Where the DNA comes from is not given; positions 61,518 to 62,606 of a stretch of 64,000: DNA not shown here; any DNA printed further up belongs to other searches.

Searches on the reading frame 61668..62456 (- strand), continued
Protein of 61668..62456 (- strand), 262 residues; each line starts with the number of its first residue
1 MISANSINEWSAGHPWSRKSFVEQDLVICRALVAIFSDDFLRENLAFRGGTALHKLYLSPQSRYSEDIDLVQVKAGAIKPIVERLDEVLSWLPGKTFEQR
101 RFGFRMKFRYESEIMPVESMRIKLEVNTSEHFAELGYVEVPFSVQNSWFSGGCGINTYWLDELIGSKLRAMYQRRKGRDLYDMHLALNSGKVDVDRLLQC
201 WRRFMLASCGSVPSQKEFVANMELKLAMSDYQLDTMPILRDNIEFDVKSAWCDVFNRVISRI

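Call 83: find_encoding_contigs(protein=P0123, flank=8000, max_places=5)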
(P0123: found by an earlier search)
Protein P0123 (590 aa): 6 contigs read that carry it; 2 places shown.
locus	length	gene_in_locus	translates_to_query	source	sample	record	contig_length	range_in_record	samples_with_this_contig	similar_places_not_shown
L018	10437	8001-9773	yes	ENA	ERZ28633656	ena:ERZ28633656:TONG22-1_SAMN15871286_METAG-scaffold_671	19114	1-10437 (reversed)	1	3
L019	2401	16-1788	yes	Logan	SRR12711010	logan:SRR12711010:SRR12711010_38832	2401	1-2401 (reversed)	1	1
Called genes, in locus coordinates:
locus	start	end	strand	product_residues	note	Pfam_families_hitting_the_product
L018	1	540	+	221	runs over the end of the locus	PF01128:IspD, PF02348:CTP_transf_3 (weak), PF12804:NTP_transf_3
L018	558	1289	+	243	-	PF00149:Metallophos, PF12850:Metallophos_2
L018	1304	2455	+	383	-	PF00079:Serpin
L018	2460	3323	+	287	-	PF00483:NTP_transferase, PF12804:NTP_transf_3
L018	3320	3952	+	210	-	-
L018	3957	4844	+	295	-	PF05128:DUF697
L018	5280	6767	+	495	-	PF03062:MBOAT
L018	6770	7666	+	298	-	-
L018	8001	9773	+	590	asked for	-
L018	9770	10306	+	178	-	-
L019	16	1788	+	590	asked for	-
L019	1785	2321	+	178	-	-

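Call 84: find_encoding_contigs(protein=P0131, flank=8000, max_places=3)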
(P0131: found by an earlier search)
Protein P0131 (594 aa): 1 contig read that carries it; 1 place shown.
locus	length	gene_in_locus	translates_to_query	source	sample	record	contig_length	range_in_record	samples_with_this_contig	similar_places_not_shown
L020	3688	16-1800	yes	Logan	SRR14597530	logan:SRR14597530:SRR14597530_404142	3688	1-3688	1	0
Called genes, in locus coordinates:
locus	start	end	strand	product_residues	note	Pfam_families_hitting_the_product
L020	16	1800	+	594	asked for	-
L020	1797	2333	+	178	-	-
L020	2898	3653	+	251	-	PF09407:AbiEi_1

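Call 86: fold_search(model_id=the predicted structure, library=pdb)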
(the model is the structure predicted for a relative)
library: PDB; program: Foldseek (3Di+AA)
matches with E <= 10: 1185; with E <= 0.001: 4
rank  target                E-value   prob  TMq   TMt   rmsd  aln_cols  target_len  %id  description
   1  8q67_E                2.4e-04  1.00  0.32  0.33  11.6       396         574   12  Crystal structure of a homohexameric MCM from M. acidophilum (released 2025-03-12)
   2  8p5e_7                3.8e-04  1.00  0.29  0.27  13.1       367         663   15  S. cerevisiae nexus-sCMGE after DNA replication initiation (released 2024-05-29)
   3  8q67_A                4.0e-04  1.00  0.29  0.29  13.9       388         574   12  Crystal structure of a homohexameric MCM from M. acidophilum (released 2025-03-12)
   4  6hv9_4                7.2e-04  1.00  0.29  0.29  14.4       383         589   12  S. cerevisiae CMG-Pol epsilon-DNA (released 2018-12-12)
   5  8q67_C                1.1e-03  1.00  0.32  0.33  10.1       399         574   13  Crystal structure of a homohexameric MCM from M. acidophilum (released 2025-03-12)
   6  7tji_A                1.1e-03  0.95  0.17  0.19  23.0       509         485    9  S. cerevisiae ORC bound to 84 bp ARS1 DNA and Cdc6 (state 2) with flexible Orc6 N-terminal domain (released 2022-10-05)
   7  2r6d_A                1.2e-03  0.99  0.17  0.23  14.8       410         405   14  Crystal Form B1 (released 2008-06-10)
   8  7tjh_A                3.4e-03  0.91  0.17  0.20  23.0       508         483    9  S. cerevisiae ORC bound to 84 bp ARS1 DNA and Cdc6 (state 1) with flexible Orc6 N-terminal domain (released 2022-10-05)
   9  6f0l_4                4.9e-03  1.00  0.29  0.27  14.6       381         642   12  S. cerevisiae MCM double hexamer bound to duplex DNA (released 2017-12-06)
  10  8rwv_2                5.1e-03  0.99  0.28  0.26  16.5       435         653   14  Human OCCM DNA licensing intermediate (released 2025-02-05)
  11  8w7m_3                5.6e-03  1.00  0.27  0.26  15.6       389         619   13  Yeast replisome in state V (released 2023-12-06)
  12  4nmn_A                6.2e-03  1.00  0.21  0.28  19.5       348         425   14  Aquifex aeolicus replicative helicase (DnaB) complexed with ADP, at 3.3 resolution (released 2014-01-29)
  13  5zr1_A                9.7e-03  0.84  0.18  0.21  22.3       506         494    8  Saccharomyces Cerevisiae Origin Recognition Complex Bound to a 72-bp Origin DNA containing ACS and B1 element (released 2018-07-11)
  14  2vyf_A                1.2e-02  0.98  0.21  0.30  14.9       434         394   13  Crystal Structure of the DnaC (released 2008-12-30)
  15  5bk4_4                1.5e-02  0.98  0.26  0.24  15.6       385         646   14  Cryo-EM structure of Mcm2-7 double hexamer on dsDNA (released 2017-10-25)
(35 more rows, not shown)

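Call 87: search_protein_families(library=padloc, proteins=[P0001, P0132, window:61668-62456:-, L007:12994-14082:+], max_evalue=0.01)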
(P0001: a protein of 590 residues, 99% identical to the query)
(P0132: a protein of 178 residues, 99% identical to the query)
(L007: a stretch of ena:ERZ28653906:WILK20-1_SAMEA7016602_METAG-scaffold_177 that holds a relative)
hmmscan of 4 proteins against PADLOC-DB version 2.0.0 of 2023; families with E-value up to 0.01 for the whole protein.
P0001 (590 aa): 0 families

P0132 (178 aa): 0 families

window:61668-62456:- (262 aa): 29 families (the best 25 are shown)
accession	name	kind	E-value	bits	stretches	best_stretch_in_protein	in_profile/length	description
PDLC02294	AbiEii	-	1.8e-100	334.1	1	1-262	1-260/260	AbiEii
PDLC02304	AbiEii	-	1.6e-24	85.3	1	1-200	1-201/260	AbiEii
PDLC02305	AbiEii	-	5.7e-18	63.2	1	22-253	22-251/306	AbiEii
PDLC02292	AbiEii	-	1.2e-16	59.4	1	18-131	24-133/283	AbiEii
PDLC02317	AbiEii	-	1.3e-15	55.2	1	18-184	17-201/396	AbiEii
PDLC02303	AbiEii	-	8.4e-14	49.6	1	21-195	19-190/249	AbiEii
PDLC02307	AbiEii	-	9.4e-14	49.7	1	41-188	19-146/219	AbiEii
PDLC02318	AbiEii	-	8.1e-13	46.4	1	32-239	29-230/280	AbiEii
PDLC02323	AbiEii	-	5.3e-12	43.9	2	160-198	157-194/248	AbiEii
PDLC02290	AbiEii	-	1.8e-11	42.1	1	32-193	12-166/290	AbiEii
PDLC02289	AbiEii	-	3.2e-10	38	1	18-72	28-79/309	AbiEii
PDLC02293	AbiEii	-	7.6e-10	36.8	2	30-72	28-67/270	AbiEii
PDLC02313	AbiEii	-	1.2e-09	36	1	24-200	24-202/254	AbiEii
PDLC02306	AbiEii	-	6.2e-09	33.9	2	134-245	147-264/280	AbiEii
PDLC02322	AbiEii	-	1.2e-08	32.7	1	20-75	28-79/324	AbiEii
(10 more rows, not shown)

L007:12994-14082:+ (362 aa): 37 families (the best 25 are shown)
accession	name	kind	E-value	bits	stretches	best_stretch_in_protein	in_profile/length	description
PDLC04851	PDC-S05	-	9.3e-130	430.6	1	15-347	5-337/342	-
PDLC04868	PDC-S05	-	1.7e-121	403.4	1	18-346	4-331/335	-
PDLC04871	PDC-S05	-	4.4e-113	376.6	1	18-345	129-457/468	-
PDLC04853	PDC-S05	-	4.3e-107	356.1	1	19-352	5-333/336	-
PDLC04852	PDC-S05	-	3.3e-101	336.7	1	15-349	6-336/346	-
PDLC04843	PDC-S05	-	1.3e-87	292.1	1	21-351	7-325/330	-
PDLC04864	PDC-S05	-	5.7e-84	279.7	1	94-352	22-274/277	-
PDLC04870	PDC-S05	-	1.6e-80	267.5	1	12-223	1-210/214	-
PDLC04876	PDC-S05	-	1.2e-53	179.4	1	16-182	4-171/174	-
PDLC04858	PDC-S05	-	3.3e-32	109.1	1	31-147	14-130/138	-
PDLC04854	PDC-S05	-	1.9e-31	107.3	1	35-147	17-132/212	-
PDLC04860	PDC-S05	-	4.2e-31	105.7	2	16-105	13-100/141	-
PDLC04872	PDC-S05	-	1.2e-30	104.3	1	29-148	12-134/152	-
PDLC04965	PDC-S23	-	2.3e-30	104.1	1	31-185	14-167/327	-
PDLC04964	PDC-S23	-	9.2e-30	101.9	1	29-147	11-132/331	-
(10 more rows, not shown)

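Call 88: predict_structure(protein=P0132)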
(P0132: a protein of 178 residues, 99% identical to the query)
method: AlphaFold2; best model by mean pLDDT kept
length: 178 residues; sequences in the alignment: 1
mean_pLDDT: 47.4   pTM: 0.39
mean pLDDT of the five models: 47.4, 38.6, 38.3, 37.9, 36.6
residues with pLDDT >= 90: 0; 70-90: 0; 50-70: 69; < 50: 109
segments of 3 or more residues with pLDDT < 50: 1-101, 174-178
pLDDT, mean of each block of 10 residues (from residue 1): 42 47 35 37 37 34 43 42 40 40 52 55 63 65 59 58 58 45
secondary structure, 60 per line:
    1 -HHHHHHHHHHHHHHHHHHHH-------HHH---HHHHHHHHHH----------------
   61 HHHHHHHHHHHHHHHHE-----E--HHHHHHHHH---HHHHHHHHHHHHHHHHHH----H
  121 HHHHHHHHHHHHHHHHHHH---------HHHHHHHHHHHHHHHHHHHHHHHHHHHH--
elements in order: H2-21 H35-44 H61-76 H86-94 H98-115 H120-139 H149-176

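Call 99: search_protein_representatives(protein=P0132)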
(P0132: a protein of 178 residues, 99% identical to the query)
Query: 178 residues. Proteins with E-value up to 0.001 (for the whole library): 2; up to 1e-10: 1; up to 1e-30: 1. The best 2 are listed.
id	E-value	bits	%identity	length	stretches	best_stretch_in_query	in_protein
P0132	3.4e-113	391.5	100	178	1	1-178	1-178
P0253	4.1e-05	39.7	38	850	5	85-124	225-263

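Call 104: search_protein_families(library=phrogs, proteins=[P0132], max_evalue=0.1)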
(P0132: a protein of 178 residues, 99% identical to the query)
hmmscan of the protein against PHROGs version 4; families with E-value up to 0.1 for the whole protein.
P0132 (178 aa): 0 families

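Call 110: find_related_loci(query=P0016, collection=viral_contigs, flank=7000)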
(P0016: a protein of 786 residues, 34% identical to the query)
Query P0016 (786 aa) in viral_contigs; peptide patterns used: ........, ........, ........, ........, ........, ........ (x = any residue, [..] = any of these).
39 stretches matched a pattern; 38 encode a relative of the query (tblastn E <= 1e-3); 37 distinct loci.
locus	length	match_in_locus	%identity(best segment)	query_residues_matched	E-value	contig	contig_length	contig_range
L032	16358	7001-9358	99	1-786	0e+0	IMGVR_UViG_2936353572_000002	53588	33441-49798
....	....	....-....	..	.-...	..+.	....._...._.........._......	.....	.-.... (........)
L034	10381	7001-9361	70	1-785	0e+0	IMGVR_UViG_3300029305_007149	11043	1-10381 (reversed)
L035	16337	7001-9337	66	1-786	0e+0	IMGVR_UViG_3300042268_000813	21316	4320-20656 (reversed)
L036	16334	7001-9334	65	1-785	0e+0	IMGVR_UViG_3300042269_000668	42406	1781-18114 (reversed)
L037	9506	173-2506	64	1-785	0e+0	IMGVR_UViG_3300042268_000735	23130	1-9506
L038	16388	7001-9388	54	2-784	0e+0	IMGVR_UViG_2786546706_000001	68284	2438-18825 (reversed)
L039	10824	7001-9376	54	2-784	0e+0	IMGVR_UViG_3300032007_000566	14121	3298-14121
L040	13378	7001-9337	66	1-786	0e+0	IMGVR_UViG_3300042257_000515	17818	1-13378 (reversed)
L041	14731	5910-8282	52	1-784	0e+0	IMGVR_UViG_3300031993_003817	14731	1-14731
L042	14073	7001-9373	52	1-784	0e+0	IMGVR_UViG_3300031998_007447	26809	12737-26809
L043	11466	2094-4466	52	1-784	0e+0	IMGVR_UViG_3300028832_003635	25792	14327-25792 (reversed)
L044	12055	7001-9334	51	2-784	0e+0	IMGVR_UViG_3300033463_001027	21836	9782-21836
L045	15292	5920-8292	52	1-784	0e+0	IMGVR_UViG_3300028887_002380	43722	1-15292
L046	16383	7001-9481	45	1-786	0e+0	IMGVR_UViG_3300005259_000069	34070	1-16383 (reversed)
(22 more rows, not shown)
